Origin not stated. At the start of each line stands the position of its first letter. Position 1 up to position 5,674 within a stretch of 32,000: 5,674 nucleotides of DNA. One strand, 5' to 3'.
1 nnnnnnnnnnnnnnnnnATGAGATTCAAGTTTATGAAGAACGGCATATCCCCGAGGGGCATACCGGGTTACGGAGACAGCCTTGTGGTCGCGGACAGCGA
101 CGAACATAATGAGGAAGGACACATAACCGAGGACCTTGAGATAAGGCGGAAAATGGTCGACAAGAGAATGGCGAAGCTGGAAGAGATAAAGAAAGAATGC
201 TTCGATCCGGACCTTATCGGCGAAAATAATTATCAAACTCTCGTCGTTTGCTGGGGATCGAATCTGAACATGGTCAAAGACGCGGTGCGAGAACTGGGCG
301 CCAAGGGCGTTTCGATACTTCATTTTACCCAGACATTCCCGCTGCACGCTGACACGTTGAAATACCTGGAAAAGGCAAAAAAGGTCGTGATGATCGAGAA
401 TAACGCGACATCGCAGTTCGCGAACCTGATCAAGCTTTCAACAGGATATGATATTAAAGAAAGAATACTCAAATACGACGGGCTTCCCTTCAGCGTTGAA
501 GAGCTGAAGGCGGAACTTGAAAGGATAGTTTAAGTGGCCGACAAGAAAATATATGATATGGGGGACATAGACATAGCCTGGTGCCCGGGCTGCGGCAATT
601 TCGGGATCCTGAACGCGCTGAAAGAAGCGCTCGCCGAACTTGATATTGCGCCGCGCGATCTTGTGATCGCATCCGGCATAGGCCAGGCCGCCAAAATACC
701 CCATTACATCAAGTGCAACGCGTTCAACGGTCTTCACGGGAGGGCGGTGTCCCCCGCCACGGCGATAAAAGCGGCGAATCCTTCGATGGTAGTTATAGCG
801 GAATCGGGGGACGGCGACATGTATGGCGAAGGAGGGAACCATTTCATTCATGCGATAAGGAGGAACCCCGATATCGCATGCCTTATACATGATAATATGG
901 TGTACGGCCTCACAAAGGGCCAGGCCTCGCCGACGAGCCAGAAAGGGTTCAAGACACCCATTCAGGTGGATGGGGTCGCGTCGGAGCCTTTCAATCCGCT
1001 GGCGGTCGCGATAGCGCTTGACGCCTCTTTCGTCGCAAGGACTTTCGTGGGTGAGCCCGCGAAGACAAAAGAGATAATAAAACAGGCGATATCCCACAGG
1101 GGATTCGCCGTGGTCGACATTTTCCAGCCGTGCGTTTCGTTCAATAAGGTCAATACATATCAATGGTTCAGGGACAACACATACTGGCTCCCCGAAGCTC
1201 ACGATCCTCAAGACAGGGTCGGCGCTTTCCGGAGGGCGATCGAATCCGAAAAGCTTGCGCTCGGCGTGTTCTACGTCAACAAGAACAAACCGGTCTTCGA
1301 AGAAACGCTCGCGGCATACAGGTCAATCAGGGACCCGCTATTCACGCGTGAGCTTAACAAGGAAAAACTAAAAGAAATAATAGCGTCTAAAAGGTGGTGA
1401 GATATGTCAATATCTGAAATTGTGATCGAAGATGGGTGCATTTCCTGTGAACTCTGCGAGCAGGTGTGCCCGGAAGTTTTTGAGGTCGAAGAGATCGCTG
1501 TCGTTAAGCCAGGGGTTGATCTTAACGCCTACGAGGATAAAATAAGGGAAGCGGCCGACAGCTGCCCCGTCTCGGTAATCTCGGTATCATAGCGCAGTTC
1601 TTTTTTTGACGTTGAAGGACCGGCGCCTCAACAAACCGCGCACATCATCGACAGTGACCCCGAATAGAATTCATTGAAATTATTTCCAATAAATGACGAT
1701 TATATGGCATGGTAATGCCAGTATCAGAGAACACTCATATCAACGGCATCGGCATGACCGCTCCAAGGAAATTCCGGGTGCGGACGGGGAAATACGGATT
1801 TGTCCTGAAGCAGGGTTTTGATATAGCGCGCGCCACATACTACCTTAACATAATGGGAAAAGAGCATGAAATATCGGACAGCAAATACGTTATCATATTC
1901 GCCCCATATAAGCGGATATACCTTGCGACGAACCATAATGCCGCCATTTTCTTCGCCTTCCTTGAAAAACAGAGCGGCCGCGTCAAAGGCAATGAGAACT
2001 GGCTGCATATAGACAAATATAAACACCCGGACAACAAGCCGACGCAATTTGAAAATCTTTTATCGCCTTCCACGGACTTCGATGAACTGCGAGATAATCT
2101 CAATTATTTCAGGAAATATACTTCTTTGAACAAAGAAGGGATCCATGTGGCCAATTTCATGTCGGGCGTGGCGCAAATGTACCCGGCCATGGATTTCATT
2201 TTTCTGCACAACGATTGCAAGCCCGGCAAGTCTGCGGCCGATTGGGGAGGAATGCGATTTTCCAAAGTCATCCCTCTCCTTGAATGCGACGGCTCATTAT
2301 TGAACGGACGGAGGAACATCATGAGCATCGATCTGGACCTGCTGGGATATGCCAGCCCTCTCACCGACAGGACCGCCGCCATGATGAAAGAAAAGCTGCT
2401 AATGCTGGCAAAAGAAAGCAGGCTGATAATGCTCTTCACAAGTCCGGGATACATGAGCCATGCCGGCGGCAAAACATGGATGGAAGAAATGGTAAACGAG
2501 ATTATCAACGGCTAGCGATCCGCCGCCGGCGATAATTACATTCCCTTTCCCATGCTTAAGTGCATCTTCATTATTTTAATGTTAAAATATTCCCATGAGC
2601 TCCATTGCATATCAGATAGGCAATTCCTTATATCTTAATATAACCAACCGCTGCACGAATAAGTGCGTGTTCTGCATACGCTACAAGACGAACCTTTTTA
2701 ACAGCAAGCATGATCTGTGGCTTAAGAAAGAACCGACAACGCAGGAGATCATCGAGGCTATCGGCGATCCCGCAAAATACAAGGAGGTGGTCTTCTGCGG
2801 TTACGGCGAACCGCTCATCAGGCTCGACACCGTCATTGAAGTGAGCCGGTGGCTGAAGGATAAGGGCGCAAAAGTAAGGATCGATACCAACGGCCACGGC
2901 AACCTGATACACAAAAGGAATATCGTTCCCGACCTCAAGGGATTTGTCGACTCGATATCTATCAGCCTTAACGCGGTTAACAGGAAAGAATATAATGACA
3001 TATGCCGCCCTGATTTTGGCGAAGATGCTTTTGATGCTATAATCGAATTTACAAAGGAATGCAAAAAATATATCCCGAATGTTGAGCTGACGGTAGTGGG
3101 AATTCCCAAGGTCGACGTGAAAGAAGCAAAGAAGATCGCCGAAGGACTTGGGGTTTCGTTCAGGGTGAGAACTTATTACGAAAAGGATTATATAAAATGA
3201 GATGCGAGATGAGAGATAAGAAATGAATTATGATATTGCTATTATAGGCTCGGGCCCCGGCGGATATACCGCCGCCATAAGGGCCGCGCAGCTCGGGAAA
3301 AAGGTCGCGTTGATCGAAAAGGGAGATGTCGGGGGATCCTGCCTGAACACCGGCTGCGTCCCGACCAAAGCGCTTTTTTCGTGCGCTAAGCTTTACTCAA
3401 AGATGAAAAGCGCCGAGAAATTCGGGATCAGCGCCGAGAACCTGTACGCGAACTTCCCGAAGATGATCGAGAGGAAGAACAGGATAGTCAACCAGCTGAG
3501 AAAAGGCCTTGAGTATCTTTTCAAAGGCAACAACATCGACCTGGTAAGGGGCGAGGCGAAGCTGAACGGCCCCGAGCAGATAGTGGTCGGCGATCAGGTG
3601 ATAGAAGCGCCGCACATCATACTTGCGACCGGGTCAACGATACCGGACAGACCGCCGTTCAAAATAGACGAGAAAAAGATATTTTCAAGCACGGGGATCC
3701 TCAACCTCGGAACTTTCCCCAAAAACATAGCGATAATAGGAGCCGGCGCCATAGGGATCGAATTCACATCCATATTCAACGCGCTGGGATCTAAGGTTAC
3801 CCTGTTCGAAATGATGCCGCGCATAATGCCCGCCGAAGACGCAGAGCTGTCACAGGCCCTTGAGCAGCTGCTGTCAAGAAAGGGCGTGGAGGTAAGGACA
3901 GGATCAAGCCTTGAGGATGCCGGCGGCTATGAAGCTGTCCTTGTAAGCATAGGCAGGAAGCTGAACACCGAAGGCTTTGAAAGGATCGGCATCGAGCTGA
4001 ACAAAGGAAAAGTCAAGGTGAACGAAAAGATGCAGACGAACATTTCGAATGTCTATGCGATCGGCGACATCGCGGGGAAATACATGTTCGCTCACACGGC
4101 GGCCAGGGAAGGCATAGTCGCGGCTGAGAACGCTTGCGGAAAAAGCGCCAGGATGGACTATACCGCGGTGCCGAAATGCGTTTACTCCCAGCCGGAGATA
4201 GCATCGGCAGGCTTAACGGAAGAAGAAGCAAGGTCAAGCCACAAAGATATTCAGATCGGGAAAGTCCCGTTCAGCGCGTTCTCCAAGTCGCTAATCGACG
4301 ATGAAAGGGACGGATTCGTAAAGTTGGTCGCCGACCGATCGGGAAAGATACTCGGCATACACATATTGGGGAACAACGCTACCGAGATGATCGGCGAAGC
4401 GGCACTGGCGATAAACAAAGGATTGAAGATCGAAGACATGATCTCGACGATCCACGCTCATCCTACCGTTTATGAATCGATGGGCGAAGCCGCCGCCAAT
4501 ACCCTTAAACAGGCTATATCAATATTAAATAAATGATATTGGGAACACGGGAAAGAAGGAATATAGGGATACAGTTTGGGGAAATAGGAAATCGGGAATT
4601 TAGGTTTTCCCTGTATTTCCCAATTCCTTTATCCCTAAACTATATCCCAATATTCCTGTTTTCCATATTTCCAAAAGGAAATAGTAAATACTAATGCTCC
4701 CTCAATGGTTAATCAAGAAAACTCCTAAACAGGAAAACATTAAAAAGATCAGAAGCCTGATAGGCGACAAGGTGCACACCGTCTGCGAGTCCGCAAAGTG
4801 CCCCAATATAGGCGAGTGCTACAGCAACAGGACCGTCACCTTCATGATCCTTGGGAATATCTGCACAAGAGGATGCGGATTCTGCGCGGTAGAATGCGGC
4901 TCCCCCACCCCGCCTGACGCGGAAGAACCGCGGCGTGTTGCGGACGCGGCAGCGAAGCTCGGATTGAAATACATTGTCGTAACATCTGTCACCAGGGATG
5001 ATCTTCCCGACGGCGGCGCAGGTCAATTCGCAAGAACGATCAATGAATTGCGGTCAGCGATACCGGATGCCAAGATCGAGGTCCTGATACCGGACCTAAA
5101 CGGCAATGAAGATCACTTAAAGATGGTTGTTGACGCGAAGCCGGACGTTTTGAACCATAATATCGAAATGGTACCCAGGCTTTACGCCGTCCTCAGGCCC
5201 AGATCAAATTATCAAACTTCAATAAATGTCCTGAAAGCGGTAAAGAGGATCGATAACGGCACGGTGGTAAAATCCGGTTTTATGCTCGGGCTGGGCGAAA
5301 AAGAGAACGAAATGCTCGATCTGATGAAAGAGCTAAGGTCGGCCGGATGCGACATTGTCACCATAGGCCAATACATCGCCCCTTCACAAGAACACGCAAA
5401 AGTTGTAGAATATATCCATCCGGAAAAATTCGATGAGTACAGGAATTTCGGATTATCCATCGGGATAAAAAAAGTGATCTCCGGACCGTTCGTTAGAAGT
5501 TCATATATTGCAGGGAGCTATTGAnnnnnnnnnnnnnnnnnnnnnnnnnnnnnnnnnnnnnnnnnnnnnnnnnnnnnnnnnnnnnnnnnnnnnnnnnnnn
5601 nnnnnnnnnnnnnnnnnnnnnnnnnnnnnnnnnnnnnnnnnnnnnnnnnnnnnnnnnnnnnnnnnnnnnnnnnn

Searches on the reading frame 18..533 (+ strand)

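Call 32: search_protein_families(library=pfam, max_evalue=0.001, proteins=[window:18-533:+])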
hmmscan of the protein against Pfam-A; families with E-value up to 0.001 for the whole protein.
window:18-533:+ (171 aa): 0 families

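Call 43: search_protein_families(library=ncbifam, max_evalue=0.00001, proteins=[window:18-533:+])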
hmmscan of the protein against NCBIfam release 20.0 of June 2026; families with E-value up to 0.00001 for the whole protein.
window:18-533:+ (171 aa): 5 families
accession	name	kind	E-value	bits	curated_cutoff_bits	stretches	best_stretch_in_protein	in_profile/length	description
TIGR03710.1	OAFO_sf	subfamily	4.9e-50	170.7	482.75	1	2-166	394-560/561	2-oxoacid:acceptor oxidoreductase subunit alpha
NF041170.1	Oxoac_fdxalpha_Archa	equivalog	6.3e-37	127.2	800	1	2-171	448-623/636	2-oxoacid:ferredoxin oxidoreductase subunit alpha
NF006412.0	PRK08659.1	equivalog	3e-12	46.4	411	1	8-169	212-375/378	2-oxoacid:acceptor oxidoreductase subunit alpha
NF007206.0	PRK09627.1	equivalog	8.7e-11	41.4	579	1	29-168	232-373/375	2-oxoglutarate synthase subunit alpha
TIGR03336.1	IOR_alpha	equivalog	7.7e-06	24.5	650.9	1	41-162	201-322/595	indolepyruvate ferredoxin oxidoreductase subunit alpha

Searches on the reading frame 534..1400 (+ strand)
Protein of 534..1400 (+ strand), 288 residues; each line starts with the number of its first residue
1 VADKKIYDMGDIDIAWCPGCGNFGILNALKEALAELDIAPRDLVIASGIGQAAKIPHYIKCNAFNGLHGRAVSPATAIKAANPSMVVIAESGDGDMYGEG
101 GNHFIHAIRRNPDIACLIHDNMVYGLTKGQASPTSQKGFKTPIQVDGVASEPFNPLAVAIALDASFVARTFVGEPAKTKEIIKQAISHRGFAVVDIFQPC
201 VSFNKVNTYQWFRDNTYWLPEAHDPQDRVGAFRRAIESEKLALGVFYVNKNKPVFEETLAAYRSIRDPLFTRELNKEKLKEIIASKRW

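Call 32: search_protein_families(library=pfam, max_evalue=0.001, proteins=[window:534-1400:+])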
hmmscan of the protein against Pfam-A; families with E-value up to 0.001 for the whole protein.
window:534-1400:+ (288 aa): 2 families
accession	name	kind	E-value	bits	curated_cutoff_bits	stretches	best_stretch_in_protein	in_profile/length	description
PF02775.26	TPP_enzyme_C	-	8.8e-28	97.4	21.9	1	53-196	16-151/151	Thiamine pyrophosphate enzyme, C-terminal TPP binding domain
PF12367.13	PFO_beta_C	-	2.9e-24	85.3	24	1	200-263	1-65/66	Pyruvate ferredoxin oxidoreductase beta subunit C terminal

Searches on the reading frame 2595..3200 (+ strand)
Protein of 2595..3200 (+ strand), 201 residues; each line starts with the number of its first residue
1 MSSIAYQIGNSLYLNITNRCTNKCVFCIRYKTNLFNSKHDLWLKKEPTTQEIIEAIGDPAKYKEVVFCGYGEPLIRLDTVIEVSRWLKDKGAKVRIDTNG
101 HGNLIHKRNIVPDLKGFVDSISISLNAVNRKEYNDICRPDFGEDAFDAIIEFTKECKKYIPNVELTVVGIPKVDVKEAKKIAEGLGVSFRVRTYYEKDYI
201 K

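Call 32: search_protein_families(library=pfam, max_evalue=0.001, proteins=[window:2595-3200:+])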
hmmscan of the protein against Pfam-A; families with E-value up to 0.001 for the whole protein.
window:2595-3200:+ (201 aa): 2 families
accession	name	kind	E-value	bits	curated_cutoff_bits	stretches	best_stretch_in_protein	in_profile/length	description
PF04055.27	Radical_SAM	-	9.3e-22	78.4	29.5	1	14-183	1-164/166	Radical SAM superfamily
PF13353.11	Fer4_12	-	0.00038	21.2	22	1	18-96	13-87/137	4Fe-4S single cluster domain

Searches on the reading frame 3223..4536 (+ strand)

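Call 32: search_protein_families(library=pfam, max_evalue=0.001, proteins=[window:3223-4536:+])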
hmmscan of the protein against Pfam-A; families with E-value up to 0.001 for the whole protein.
window:3223-4536:+ (437 aa): 13 families
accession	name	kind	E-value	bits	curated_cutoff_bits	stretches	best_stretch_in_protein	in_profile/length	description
PF07992.20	Pyr_redox_2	-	7.8e-64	216.3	26.1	1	3-297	1-291/291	Pyridine nucleotide-disulphide oxidoreductase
PF02852.28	Pyr_redox_dim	-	1.1e-36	125.8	25.3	1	316-424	1-110/110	Pyridine nucleotide-disulphide oxidoreductase, dimerisation domain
PF00070.33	Pyr_redox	-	1.7e-22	80.2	22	1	168-235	1-68/82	Pyridine nucleotide-disulphide oxidoreductase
PF13738.12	Pyr_redox_3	-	5.1e-11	42.8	30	1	7-203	2-201/305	Pyridine nucleotide-disulphide oxidoreductase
PF01134.28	GIDA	-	1.3e-09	38.1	22.1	1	4-138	1-150/391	Glucose inhibited division protein A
PF00890.30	FAD_binding_2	-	1.7e-09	37.8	20.4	1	4-39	1-36/414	FAD binding domain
PF12831.13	FAD_oxidored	-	8.3e-09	35.7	27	1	4-47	1-44/416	FAD dependent oxidoreductase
PF13450.12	NAD_binding_8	-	2.1e-08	34.7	21.9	1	7-40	1-35/68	NAD(P)-binding Rossmann-like domain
PF03486.20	HI0933_like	-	8.1e-08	32.4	50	1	4-39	2-37/244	HI0933-like protein Rossmann domain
PF01266.30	DAO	-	4.9e-05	23.5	27.9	1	4-47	1-47/353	FAD dependent oxidoreductase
PF02737.24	3HCDH_N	-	5e-05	23.7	22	0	168-223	1-56/180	3-hydroxyacyl-CoA dehydrogenase, NAD binding domain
PF01262.27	AlaDh_PNT_C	-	7e-05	22.8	23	0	163-204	21-66/214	Alanine dehydrogenase/PNT, C-terminal domain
PF02826.25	2-Hacid_dh_C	-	0.00024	21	25.1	0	166-218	36-90/178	D-isomer specific 2-hydroxyacid dehydrogenase, NAD binding domain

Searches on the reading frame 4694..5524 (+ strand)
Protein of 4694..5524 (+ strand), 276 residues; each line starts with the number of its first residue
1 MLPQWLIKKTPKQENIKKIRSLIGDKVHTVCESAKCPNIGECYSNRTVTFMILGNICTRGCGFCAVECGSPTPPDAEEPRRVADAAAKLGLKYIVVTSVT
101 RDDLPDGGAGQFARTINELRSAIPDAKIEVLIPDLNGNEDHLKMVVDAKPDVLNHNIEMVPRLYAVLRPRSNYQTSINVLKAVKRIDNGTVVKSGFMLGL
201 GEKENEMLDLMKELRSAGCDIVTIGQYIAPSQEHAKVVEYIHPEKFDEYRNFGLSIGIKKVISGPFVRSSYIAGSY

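Call 32: search_protein_families(library=pfam, max_evalue=0.001, proteins=[window:4694-5524:+])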
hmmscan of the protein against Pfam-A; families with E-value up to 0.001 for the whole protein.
window:4694-5524:+ (276 aa): 2 families
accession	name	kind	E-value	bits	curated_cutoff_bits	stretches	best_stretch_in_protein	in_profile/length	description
PF04055.27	Radical_SAM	-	1.3e-19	71.4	29.5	1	51-213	1-165/166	Radical SAM superfamily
PF16881.10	LIAS_N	-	0.00069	20.5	27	0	2-36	61-96/96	N-terminal domain of lipoyl synthase of Radical_SAM family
